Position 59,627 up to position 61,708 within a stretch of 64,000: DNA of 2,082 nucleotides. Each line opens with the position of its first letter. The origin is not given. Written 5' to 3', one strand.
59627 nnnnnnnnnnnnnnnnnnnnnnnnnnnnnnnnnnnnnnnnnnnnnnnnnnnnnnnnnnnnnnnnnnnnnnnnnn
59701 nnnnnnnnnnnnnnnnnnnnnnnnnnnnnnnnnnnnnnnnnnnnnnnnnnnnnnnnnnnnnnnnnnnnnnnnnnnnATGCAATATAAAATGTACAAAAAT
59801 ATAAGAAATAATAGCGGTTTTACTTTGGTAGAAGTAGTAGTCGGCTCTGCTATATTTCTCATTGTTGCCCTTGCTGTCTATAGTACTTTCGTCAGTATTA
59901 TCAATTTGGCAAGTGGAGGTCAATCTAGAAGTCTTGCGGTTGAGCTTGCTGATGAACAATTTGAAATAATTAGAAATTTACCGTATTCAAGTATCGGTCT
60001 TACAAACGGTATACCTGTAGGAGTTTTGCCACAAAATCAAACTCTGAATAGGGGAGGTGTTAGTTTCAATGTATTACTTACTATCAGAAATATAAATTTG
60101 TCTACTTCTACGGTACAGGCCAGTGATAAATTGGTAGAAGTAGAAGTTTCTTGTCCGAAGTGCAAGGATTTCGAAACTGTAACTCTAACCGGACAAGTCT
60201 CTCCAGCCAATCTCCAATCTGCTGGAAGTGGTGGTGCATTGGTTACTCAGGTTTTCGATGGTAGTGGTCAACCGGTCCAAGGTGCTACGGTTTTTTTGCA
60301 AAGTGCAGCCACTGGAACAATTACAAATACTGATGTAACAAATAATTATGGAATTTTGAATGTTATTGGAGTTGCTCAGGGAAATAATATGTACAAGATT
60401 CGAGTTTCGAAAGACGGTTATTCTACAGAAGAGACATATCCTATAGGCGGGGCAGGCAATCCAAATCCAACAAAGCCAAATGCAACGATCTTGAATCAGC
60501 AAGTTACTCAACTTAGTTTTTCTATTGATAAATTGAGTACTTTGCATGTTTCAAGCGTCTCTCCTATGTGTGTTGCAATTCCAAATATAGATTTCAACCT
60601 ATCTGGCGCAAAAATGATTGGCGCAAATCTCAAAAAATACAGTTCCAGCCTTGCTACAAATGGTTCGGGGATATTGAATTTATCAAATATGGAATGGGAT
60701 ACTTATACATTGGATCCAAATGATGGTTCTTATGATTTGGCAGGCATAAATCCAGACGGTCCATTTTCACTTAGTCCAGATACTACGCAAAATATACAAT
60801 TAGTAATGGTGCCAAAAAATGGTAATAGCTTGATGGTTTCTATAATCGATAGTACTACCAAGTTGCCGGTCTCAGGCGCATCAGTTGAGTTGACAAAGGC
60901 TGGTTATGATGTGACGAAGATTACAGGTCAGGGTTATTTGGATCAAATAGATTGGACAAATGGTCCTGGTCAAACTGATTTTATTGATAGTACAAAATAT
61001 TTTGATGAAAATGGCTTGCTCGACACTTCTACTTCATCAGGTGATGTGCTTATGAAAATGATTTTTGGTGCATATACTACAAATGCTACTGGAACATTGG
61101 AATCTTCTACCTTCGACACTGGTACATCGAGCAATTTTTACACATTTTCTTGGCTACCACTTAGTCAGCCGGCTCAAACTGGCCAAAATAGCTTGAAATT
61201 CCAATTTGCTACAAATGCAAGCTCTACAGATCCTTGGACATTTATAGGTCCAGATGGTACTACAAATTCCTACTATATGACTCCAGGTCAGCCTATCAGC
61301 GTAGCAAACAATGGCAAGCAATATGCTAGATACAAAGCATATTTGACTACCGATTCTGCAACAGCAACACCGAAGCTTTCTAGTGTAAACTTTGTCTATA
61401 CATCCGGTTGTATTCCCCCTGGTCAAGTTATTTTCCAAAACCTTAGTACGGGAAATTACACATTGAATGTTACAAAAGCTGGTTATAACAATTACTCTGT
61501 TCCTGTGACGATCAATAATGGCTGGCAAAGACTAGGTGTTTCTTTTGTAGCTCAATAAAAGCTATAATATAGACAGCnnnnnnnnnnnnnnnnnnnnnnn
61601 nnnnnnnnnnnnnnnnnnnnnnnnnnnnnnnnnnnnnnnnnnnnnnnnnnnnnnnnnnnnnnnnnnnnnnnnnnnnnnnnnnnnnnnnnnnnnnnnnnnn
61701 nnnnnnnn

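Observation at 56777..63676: Type IV pilus locus with pilB-pilC and three pilin-like genes including a 590-aa giant pilin; second PilB paralog elsewhere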

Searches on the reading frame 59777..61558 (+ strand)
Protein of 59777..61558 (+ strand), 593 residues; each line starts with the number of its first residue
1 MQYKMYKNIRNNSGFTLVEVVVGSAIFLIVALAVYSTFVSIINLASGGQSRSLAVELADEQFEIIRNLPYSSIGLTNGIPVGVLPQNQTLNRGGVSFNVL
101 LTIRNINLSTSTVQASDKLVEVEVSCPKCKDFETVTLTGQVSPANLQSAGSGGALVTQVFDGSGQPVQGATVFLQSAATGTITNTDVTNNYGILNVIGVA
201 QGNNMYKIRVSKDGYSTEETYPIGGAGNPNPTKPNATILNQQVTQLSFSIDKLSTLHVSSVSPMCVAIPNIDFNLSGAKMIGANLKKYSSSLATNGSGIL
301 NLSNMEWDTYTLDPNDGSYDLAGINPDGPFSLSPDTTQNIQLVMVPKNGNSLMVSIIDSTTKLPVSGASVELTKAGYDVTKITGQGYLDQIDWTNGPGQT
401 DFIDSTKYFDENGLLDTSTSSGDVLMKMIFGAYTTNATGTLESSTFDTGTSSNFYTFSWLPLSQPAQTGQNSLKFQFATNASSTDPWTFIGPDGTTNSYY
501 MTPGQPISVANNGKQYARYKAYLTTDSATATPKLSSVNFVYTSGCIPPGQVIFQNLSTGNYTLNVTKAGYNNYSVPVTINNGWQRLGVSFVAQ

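Call 3: search_protein_families(library=pfam, proteins=[window:59777-61558:+], max_evalue=0.1)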
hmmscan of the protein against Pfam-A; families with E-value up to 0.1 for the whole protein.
window:59777-61558:+ (593 aa): 8 families
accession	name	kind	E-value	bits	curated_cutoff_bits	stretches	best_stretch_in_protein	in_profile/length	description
PF13620.12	CarboxypepD_reg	-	2.1e-11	44.5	32.3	2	158-220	5-64/82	Carboxypeptidase regulatory-like domain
PF13715.12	CarbopepD_reg_2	-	6.9e-08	32.9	32.2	1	158-220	4-61/88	CarboxypepD_reg-like domain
PF07963.17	N_methyl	-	2.2e-07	30.6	21.2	1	10-35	2-27/27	Prokaryotic N-terminal methylation motif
PF08308.17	PEGA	-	0.00074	19.8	20.8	0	555-581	31-57/71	PEGA domain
PF17802.7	SpaA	-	0.00099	19.7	23.1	0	549-579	42-76/91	Prealbumin-like fold domain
PF02369.22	Big_1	-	0.023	15.2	34.9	1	157-210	22-78/93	Bacterial Ig-like domain (group 1)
PF23903.1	Phage_zn_bind_2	-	0.031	14.6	27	1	105-130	14-38/44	Phage zinc binding domain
PF17210.9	SdrD_B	-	0.061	14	29.7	0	161-215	18-70/112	SdrD B-like domain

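Call 4: search_protein_families(library=ncbifam, proteins=[window:59777-61558:+], max_evalue=0.1)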
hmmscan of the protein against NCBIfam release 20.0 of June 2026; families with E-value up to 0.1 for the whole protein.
window:59777-61558:+ (593 aa): 4 families
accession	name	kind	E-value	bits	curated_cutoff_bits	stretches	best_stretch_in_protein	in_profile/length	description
TIGR02532.1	IV_pilin_GFxxxE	domain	5e-05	23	16.3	1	13-35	2-24/24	prepilin-type N-terminal cleavage/methylation domain-containing protein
TIGR01707.1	gspI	equivalog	0.00011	22.7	44.35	1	14-63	1-50/101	type II secretion system minor pseudopilin GspI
NF041013.1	T4P_ComGE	equivalog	0.027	14.6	49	1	10-46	1-37/83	competence type IV pilus minor pilin ComGE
TIGR01711.1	gspJ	equivalog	0.03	14.2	64.85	1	14-42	2-30/192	type II secretion system minor pseudopilin GspJ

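Call 13: find_homologous_proteins(query=window:59777-61558:+, max_evalue=0.00001)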
Query window:59777-61558:+ (593 aa): 1752 proteins with E <= 0.00001 among 8000 candidates; the best 120 are listed.
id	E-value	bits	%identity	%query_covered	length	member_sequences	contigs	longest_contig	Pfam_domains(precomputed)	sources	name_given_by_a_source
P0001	0.0e+0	1231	95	99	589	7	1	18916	PF13715.13,PF07963.18,PF13620.13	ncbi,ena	-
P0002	0.0e+0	1081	82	100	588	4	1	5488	PF13715.13,PF07963.18,PF17802.8,PF13620.13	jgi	jgi:prepilin-type N-terminal cleavage/methylation domain-containing protein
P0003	0.0e+0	1032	78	100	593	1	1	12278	PF13715.13,PF07963.18,PF17802.8,PF13620.13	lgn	-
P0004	1.8e-277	940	72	100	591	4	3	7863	PF07963.18,PF13620.13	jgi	jgi:prepilin-type N-terminal cleavage/methylation domain-containing protein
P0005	4.9e-277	938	71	99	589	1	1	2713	PF13715.13,PF07963.18,PF13620.13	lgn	-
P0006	1.2e-275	934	72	98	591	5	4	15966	PF07963.18,PF13620.13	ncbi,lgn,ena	-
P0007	6.2e-274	928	71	99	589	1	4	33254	PF07963.18,PF13620.13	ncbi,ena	-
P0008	6.6e-274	928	70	99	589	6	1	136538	PF07963.18,PF13620.13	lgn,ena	-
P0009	3.0e-272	922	71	98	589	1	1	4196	PF07963.18,PF13620.13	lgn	-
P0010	2.3e-267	906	70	98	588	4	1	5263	PF13715.13,PF07963.18,PF17802.8,PF13620.13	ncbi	-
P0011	3.5e-261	886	67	98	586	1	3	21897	PF13715.13,PF07963.18,PF17802.8,PF13620.13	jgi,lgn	-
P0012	1.4e-258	877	67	99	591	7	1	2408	PF07963.18,PF13620.13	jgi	-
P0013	6.0e-258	875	67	99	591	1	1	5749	PF07963.18,PF17802.8,PF13620.13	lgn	-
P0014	1.3e-256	871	67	98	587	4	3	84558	PF07963.18,PF13620.13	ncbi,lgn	-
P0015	1.1e-254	865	65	99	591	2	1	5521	PF07963.18,PF17802.8,PF13620.13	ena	-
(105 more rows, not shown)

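Call 17: find_related_loci(query=A1, collection=genome_contigs, flank=10000)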
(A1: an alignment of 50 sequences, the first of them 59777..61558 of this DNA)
Query A1 (593 aa) in genome_contigs; peptide patterns used: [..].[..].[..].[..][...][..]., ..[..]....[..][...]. (x = any residue, [..] = any of these).
600 stretches matched a pattern (row limit reached: there are more); 105 encode a relative of the query (tblastn E <= 1e-3); the best 80 are kept; 80 distinct loci.
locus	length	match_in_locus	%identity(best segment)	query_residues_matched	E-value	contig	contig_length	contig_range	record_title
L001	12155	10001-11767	69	5-593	0e+0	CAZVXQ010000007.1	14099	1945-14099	MAG TPA_asm: uncultured Candidatus Saccharibacteria bacterium isolate SRP257259_co1_21 genome assembly, contig: NODE_577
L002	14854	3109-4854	61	14-590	0e+0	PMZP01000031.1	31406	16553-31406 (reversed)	MAG: Candidatus Taylorbacteria bacterium isolate fen_1323 73.20110800_E3D.67_contig_17857, whole genome shotgun sequence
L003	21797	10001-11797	59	2-590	0e+0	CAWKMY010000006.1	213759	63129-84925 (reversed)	MAG: uncultured bacterium isolate MFD01223.bin.2.47 genome assembly, contig: contig_8201, whole genome shotgun sequence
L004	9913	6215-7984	60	1-588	0e+0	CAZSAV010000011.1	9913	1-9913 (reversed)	MAG TPA_asm: uncultured Candidatus Saccharibacteria bacterium isolate SRP278252_co2_806 genome assembly, contig: NODE_14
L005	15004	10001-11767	57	1-592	0e+0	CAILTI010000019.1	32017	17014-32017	uncultured bacterium isolate MJ-time_bin-2460 genome assembly, contig: bin-2460:19/60, whole genome shotgun sequence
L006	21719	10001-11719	58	14-584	0e+0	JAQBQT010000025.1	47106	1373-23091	MAG: Candidatus Parcubacteria bacterium isolate RYN_380 scaffold_1747450, whole genome shotgun sequence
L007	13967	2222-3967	55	14-585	0e+0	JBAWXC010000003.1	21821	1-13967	MAG: Candidatus Taylorbacteria bacterium isolate ELA053 MAG053_3, whole genome shotgun sequence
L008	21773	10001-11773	51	4-585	0e+0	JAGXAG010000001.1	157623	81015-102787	MAG: Patescibacteria group bacterium isolate REEB71 contig-150_46, whole genome shotgun sequence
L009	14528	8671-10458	47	1-588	0e+0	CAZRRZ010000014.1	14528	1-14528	MAG TPA_asm: uncultured Candidatus Saccharibacteria bacterium isolate SRP286056_co2_115 genome assembly, contig: NODE_66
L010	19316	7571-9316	47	9-579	3e-174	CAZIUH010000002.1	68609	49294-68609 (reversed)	MAG TPA_asm: uncultured Candidatus Saccharibacteria bacterium isolate SRP178699_co1_126 genome assembly, contig: NODE_30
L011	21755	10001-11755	53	1-584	0e+0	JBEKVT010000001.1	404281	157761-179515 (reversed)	MAG: Minisyncoccia bacterium isolate SPRUCE 610 SPRUCE_610_1, whole genome shotgun sequence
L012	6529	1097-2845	51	10-585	2e-172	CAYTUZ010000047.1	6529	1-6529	MAG TPA_asm: uncultured Candidatus Saccharibacteria bacterium isolate binchicken_co50_16 genome assembly, contig: NODE_1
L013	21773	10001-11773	45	12-593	5e-166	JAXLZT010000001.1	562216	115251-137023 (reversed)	MAG: Candidatus Paceibacterota bacterium isolate STL-PAT9 C4.155.fa-1, whole genome shotgun sequence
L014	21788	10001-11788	46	1-586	7e-166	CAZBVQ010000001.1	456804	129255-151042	MAG TPA_asm: uncultured Candidatus Saccharibacteria bacterium isolate SRP133034_co1_10 genome assembly, contig: NODE_1_l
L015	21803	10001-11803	44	1-593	8e-163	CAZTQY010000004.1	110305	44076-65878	MAG TPA_asm: uncultured Candidatus Saccharibacteria bacterium isolate SRP285395_co2_142 genome assembly, contig: NODE_19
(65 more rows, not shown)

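Call 21: predict_structure(alignment_id=A1)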
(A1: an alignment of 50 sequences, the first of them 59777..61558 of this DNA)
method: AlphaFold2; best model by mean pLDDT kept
length: 593 residues; sequences in the alignment: 50
mean_pLDDT: 83.2   pTM: 0.65
mean pLDDT of the five models: 83.2, 82.7, 81.6, 80.7, 78.8
residues with pLDDT >= 90: 216; 70-90: 302; 50-70: 42; < 50: 33
segments of 3 or more residues with pLDDT < 50: 1-13, 72-82, 108-115
pLDDT, mean of each block of 10 residues (from residue 1): 39 61 82 78 79 87 72 47 67 85 59 56 85 82 54 81 81 80 74 78 88 90 77 87 85 91 90 93 88 94 90 90 85 84 91 91 88 94 87 91 91 86 87 87 92 89 81 94 92 92 88 93 91 91 82 93 93 93 91 85
secondary structure, 60 per line:
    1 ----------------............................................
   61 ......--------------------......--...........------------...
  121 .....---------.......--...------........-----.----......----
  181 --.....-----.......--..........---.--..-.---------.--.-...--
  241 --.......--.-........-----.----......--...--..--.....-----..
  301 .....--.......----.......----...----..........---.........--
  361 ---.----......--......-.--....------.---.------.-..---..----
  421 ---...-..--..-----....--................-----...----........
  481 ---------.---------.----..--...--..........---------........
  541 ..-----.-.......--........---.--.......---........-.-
elements in order: H17-66 E87-92 E95-105 E118-125 E135-141 E153-160 E171-176 E183-187 E193-199 E202-211 E236-238 E243-249 E254-261 E272-277 E280-282 E289-293 E299-305 E308-314 E319-325 E330-332 E337-346 E350-358 E369-374 E377-382 E387-390 E424-426 E439-442 E445-460 E473-480 E514-523 E533-542 E550-556 E559-566 E573-579 E583-590

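Call 26: fold_search(model_id=the predicted structure, library=pdb)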
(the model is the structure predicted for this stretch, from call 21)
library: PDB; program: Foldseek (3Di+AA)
matches with E <= 10: 1092; with E <= 0.001: 57
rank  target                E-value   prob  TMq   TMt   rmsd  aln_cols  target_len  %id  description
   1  6fwv_B                2.7e-11  1.00  0.15  0.17  26.1       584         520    9  The Bacillus anthracis TIE protein (released 2018-08-08)
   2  6fwv_A                2.7e-11  1.00  0.15  0.17  29.5       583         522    9  The Bacillus anthracis TIE protein (released 2018-08-08)
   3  7vcr_A                2.4e-08  1.00  0.16  0.19  27.0       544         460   10  Crystal Structure of PitA fragment from pilus islet-2 of Streptococcus oralis (released 2022-06-01)
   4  7vcr_B                6.3e-08  1.00  0.17  0.21  24.4       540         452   10  Crystal Structure of PitA fragment from pilus islet-2 of Streptococcus oralis (released 2022-06-01)
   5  4oq1                  1.9e-07  1.00  0.16  0.25  12.8       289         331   11  Structure of the Streptococcal ancillary pilin (released 2014-04-23)
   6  7w6b                  3.1e-07  1.00  0.16  0.13  26.3       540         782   10  Crystal Structure of PitA from pilus islet-2 of Streptococcus oralis (released 2022-06-01)
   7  7vcn_B                4.0e-07  1.00  0.16  0.19  25.6       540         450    9  Crystal Structure of PitA fragment from pilus islet-2 of Streptococcus oralis with Tb-Xo4 (released 2022-07-13)
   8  5hts_E                3.9e-06  1.00  0.14  0.30  13.4       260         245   10  Crystal structure of shaft pilin spaA from Lactobacillus rhamnosus GG - D295N mutant (released 2016-07-20)
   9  6m3y                  5.8e-06  0.99  0.13  0.10  26.2       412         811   12  Crystal structure of pilus adhesin, SpaC from Lactobacillus rhamnosus GG - open conformation (released 2020-07-29)
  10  3kpt_A                6.1e-06  1.00  0.13  0.20  24.5       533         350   10  Crystal structure of BcpA, the major pilin subunit of Bacillus cereus (released 2009-11-24)
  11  5hts_C                7.4e-06  1.00  0.14  0.28  12.4       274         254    9  Crystal structure of shaft pilin spaA from Lactobacillus rhamnosus GG - D295N mutant (released 2016-07-20)
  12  3rkp_A                8.2e-06  1.00  0.13  0.21  25.2       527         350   10  Crystal structure of BcpA*(D312A), the major pilin subunit of Bacillus cereus (released 2012-05-30)
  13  1d2p                  8.2e-06  0.95  0.12  0.17  27.0       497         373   10  CRYSTAL STRUCTURE OF TWO B REPEAT UNITS (B1B2) OF THE COLLAGEN BINDING PROTEIN (CNA) OF STAPHYLOCOCCUS AUREUS (released 2000-09-27)
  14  3kpt_B                1.0e-05  1.00  0.12  0.20  23.7       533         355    9  Crystal structure of BcpA, the major pilin subunit of Bacillus cereus (released 2009-11-24)
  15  5f44_C                1.2e-05  1.00  0.13  0.26  12.0       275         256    9  Crystal structure of shaft pilin spaA from Lactobacillus rhamnosus GG (released 2016-07-20)
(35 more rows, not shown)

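Call 27: list_cluster_members(proteins=[P0121, window:59777-61558:+, window:56777-58525:+, window:565-2238:+])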
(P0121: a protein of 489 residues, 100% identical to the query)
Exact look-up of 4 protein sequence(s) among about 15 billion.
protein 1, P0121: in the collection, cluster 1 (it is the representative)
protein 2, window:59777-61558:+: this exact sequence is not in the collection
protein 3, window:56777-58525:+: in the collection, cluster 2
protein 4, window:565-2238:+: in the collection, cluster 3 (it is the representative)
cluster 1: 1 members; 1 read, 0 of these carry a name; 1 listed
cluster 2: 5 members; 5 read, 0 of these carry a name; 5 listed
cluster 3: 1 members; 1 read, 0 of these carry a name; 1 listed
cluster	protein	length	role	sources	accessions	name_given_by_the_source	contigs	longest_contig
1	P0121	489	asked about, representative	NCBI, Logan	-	-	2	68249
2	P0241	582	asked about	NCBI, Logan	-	-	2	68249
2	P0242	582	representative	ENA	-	-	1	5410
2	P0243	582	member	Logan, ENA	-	-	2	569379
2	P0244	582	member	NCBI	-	-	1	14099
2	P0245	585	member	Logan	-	-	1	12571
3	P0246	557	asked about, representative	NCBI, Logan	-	-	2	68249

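Call 41: search_solved_structures(query=A1, max_evalue=10, show_alignments=0)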
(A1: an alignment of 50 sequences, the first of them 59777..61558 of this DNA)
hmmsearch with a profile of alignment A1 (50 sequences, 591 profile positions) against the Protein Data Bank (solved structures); distinct sequences matched with E-value up to 10: 5.
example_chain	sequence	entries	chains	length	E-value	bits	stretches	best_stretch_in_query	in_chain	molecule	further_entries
9egp_A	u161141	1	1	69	0.12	13.9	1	5-41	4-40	Geopilin domain 1 protein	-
4wi0_B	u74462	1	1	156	0.13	13.7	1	158-223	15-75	Cellulosomal scaffoldin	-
2b59_B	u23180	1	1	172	0.2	13.1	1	157-218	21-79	Cellulosomal scaffolding protein A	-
7tgg_A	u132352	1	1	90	0.22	13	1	4-37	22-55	Geopilin domain 1 protein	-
2azq_A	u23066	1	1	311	1.9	9.8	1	154-213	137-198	catechol 1,2-dioxygenase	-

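Call 79: search_protein_families(library=ncbifam, alignment_id=A1, max_evalue=0.01)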
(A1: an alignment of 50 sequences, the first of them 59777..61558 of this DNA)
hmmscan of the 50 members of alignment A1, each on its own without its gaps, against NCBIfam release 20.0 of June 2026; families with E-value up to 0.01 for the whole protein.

A. member 1, window:59777-61558:+ (593 aa): 2 families
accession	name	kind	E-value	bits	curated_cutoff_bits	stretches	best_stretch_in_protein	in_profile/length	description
TIGR02532.1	IV_pilin_GFxxxE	domain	5e-05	23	16.3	1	13-35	2-24/24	prepilin-type N-terminal cleavage/methylation domain-containing protein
TIGR01707.1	gspI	equivalog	0.00011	22.7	44.35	1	14-63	1-50/101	type II secretion system minor pseudopilin GspI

B. families by the number of members that match (of 50 scanned): 8 families
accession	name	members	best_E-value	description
TIGR02532.1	IV_pilin_GFxxxE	45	9.7e-07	prepilin-type N-terminal cleavage/methylation domain-containing protein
NF041013.1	T4P_ComGE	40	2.8e-06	competence type IV pilus minor pilin ComGE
TIGR01707.1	gspI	38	5.7e-06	type II secretion system minor pseudopilin GspI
TIGR01711.1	gspJ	25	0.00033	type II secretion system minor pseudopilin GspJ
TIGR02523.1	type_IV_pilV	3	7.9e-05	type IV pilus modification protein PilV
NF007660.0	PRK10332.1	3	0.0035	prepilin-type N-terminal cleavage/methylation domain-containing protein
NF010458.0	PRK13883.1-5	1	0.0063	conjugal transfer protein TrbH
TIGR04134.1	lipo_with_rSAM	1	0.0064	radical SAM-associated putative lipoprotein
